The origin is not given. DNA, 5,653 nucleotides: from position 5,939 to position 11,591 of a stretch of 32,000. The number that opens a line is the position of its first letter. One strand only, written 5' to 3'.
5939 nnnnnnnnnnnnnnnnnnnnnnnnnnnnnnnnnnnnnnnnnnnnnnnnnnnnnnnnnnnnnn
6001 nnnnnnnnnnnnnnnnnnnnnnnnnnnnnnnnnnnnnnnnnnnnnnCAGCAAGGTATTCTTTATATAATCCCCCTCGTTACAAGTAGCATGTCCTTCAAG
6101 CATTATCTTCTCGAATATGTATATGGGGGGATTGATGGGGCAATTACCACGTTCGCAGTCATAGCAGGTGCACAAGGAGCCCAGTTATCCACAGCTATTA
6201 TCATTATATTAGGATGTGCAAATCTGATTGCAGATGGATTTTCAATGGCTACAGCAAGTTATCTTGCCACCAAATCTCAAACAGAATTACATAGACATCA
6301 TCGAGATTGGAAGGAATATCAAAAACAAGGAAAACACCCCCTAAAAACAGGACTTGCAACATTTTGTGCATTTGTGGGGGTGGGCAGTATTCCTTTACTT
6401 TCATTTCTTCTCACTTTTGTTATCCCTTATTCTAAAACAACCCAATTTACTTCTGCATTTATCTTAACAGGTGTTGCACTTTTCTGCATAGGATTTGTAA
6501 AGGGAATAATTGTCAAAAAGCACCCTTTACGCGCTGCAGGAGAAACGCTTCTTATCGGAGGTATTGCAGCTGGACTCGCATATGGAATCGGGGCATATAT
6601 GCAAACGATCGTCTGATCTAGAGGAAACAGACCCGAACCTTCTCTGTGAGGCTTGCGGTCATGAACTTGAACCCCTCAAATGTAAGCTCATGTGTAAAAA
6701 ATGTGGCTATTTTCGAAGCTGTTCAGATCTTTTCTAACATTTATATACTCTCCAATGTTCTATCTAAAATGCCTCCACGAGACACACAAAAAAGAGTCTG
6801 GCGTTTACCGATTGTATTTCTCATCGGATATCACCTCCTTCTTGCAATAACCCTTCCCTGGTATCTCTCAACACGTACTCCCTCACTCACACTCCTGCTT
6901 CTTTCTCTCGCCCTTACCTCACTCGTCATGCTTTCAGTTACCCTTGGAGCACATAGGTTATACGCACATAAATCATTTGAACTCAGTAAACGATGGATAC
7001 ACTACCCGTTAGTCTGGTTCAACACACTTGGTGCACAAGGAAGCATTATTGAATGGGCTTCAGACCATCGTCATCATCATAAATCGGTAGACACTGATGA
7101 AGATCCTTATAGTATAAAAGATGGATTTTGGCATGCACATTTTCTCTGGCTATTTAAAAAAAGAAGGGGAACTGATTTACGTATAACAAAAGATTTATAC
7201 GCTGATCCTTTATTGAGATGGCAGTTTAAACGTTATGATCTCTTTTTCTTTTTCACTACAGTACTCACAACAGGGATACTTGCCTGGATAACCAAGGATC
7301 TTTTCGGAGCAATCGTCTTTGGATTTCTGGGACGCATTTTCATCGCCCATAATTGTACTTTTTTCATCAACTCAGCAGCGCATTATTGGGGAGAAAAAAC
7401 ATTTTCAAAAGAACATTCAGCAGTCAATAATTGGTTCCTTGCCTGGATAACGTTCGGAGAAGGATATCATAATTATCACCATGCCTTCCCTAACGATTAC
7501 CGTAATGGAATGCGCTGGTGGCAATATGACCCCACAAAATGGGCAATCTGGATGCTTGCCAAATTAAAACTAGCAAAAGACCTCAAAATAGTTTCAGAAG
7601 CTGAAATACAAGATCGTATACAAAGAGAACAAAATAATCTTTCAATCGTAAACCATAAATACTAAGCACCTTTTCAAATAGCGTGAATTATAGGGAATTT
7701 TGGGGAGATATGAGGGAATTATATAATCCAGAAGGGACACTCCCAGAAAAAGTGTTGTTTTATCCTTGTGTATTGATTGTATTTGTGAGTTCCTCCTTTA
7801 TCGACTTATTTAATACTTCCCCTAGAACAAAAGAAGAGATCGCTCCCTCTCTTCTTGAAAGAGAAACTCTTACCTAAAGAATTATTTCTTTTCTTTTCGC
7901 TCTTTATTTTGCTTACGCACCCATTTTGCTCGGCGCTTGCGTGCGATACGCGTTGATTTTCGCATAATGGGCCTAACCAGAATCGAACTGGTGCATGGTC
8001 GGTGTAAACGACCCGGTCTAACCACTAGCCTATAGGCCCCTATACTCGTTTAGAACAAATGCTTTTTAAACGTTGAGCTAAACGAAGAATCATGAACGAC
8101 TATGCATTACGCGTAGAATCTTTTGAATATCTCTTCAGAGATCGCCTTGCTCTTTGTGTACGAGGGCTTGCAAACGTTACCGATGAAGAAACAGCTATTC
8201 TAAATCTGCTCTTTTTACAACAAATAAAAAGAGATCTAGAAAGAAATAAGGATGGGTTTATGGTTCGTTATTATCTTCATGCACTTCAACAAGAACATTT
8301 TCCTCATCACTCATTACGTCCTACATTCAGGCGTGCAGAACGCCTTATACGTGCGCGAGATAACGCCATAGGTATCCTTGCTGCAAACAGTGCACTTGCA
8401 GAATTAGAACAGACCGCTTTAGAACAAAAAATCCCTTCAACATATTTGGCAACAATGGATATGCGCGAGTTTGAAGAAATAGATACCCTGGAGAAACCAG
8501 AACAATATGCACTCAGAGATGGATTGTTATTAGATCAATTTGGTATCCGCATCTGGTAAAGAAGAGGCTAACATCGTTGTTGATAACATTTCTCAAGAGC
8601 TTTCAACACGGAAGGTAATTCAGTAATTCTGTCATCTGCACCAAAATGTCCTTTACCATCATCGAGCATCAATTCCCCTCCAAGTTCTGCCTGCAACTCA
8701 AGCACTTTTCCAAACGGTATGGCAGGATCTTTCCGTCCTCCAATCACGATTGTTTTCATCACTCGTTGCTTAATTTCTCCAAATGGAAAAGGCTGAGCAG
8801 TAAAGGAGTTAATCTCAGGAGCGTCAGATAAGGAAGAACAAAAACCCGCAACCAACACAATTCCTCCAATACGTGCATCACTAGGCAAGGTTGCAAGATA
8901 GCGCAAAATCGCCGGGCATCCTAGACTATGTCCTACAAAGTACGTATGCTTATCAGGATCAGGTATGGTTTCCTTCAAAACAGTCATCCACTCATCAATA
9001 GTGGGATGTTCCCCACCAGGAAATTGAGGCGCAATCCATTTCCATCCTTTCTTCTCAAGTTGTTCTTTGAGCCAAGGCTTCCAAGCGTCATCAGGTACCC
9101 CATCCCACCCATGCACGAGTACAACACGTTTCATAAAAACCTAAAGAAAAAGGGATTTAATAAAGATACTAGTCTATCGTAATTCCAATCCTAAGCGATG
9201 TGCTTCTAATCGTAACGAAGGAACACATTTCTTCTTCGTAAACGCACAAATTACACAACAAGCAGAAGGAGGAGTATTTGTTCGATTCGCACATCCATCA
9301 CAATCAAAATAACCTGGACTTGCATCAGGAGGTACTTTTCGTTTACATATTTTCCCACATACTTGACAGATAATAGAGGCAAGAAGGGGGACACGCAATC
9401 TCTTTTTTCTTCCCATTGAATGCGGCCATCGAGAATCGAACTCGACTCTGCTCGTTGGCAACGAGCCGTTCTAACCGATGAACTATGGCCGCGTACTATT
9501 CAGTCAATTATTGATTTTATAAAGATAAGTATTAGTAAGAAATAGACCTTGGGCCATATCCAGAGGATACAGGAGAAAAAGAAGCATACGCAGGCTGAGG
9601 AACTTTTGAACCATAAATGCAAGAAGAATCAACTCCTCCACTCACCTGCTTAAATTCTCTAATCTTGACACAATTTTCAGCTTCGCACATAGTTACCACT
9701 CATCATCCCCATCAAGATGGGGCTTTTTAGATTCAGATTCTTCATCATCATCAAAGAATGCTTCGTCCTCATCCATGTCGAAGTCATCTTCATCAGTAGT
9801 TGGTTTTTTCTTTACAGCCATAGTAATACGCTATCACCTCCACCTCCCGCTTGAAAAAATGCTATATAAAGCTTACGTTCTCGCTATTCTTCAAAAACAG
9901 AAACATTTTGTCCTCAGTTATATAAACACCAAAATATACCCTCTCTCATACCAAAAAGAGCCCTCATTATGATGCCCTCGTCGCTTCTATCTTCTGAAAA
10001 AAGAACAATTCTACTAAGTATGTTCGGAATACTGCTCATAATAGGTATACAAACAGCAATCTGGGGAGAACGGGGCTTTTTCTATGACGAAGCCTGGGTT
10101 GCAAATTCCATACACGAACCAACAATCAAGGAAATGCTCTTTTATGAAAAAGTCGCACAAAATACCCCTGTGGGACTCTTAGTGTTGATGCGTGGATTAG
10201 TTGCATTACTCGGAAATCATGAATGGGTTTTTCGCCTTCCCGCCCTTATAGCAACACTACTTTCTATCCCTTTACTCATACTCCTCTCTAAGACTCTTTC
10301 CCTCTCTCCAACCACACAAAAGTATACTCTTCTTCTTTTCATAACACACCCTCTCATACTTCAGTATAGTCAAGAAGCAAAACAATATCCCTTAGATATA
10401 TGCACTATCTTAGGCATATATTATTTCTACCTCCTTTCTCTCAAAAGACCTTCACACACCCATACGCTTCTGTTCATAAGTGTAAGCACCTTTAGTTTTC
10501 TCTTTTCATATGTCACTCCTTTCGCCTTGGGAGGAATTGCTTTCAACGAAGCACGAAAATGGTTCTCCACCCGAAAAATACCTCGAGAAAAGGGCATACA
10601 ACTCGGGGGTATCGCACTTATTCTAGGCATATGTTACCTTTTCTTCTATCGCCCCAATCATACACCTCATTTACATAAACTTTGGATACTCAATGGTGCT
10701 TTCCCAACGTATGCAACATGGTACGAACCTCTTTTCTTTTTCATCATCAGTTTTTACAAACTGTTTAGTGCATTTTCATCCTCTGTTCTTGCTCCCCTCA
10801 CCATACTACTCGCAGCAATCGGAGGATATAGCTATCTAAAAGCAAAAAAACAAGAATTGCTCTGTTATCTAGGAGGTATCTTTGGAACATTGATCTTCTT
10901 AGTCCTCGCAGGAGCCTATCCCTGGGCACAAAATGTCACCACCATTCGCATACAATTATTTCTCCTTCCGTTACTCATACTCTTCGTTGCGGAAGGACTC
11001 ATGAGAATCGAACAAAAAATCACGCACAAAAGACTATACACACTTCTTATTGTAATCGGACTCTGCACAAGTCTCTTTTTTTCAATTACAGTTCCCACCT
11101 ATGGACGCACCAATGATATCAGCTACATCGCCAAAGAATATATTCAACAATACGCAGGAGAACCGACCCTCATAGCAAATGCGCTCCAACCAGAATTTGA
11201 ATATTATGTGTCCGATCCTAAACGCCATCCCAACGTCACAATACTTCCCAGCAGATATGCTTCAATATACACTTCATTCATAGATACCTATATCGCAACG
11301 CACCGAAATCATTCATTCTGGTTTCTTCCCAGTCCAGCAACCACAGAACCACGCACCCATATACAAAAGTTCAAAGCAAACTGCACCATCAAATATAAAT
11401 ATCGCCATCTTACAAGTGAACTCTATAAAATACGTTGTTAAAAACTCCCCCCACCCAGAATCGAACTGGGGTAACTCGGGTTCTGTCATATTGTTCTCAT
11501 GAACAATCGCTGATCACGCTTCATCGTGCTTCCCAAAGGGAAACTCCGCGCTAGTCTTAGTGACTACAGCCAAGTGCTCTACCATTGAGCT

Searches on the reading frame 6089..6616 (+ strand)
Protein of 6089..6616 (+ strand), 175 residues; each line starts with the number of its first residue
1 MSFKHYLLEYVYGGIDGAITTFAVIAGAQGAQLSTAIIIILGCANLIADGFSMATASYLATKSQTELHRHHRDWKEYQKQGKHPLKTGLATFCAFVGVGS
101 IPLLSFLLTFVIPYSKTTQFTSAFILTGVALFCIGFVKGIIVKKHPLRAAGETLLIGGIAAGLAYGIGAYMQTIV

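Call 3: search_protein_families(library=pfam, proteins=[window:6089-6616:+], max_evalue=1)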
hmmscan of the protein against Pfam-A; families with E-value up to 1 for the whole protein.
window:6089-6616:+ (175 aa): 3 families
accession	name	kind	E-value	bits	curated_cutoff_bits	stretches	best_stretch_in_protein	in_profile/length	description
PF01988.24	VIT1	-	2.2e-35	122.9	28.1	2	79-168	128-213/214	VIT family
PF21001.2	YqiJ_N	-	0.014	16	23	1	35-115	8-80/116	Inner membrane protein YqiJ, N-terminal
PF06979.18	TMEM70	-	0.035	14.5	22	1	38-107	14-75/157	TMEM70/TMEM186/TMEM223 protein family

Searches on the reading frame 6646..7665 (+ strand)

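Call 3: search_protein_families(library=pfam, proteins=[window:6646-7665:+], max_evalue=1)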
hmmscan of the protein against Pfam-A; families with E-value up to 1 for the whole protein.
window:6646-7665:+ (339 aa): 1 family
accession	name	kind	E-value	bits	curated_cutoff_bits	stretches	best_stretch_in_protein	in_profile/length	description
PF00487.30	FA_desaturase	-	1.8e-23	84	29.7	1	84-302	6-239/253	Fatty acid desaturase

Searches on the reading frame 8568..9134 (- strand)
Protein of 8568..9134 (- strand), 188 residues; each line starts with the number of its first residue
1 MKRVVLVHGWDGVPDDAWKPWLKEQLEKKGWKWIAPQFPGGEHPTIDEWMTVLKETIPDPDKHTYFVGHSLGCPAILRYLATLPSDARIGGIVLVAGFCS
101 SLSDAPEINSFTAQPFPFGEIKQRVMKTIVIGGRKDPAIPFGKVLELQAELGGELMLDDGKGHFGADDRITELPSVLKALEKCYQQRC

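Call 26: search_protein_families(library=pfam, proteins=[window:8568-9134:-], max_evalue=0.001)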
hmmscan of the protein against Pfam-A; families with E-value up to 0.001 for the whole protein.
window:8568-9134:- (188 aa): 3 families
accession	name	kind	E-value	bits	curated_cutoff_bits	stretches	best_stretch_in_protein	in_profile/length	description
PF06821.19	Ser_hydrolase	-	7e-25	88.3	22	1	4-181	1-171/172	Serine hydrolase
PF00561.26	Abhydrolase_1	-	2.3e-09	37.7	25.8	1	3-111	2-115/245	alpha/beta hydrolase fold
PF12697.13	Abhydrolase_6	-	4.1e-06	28.1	26.3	1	4-111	1-107/217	Alpha/beta hydrolase family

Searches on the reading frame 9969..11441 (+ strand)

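Call 26: search_protein_families(library=pfam, proteins=[window:9969-11441:+], max_evalue=0.001)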
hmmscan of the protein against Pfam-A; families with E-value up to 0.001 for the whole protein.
window:9969-11441:+ (490 aa): 1 family
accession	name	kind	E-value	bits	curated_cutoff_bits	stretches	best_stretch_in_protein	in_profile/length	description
PF13231.12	PMT_2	-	0.00035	21.2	26.1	1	68-201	4-140/160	Dolichyl-phosphate-mannose-protein mannosyltransferase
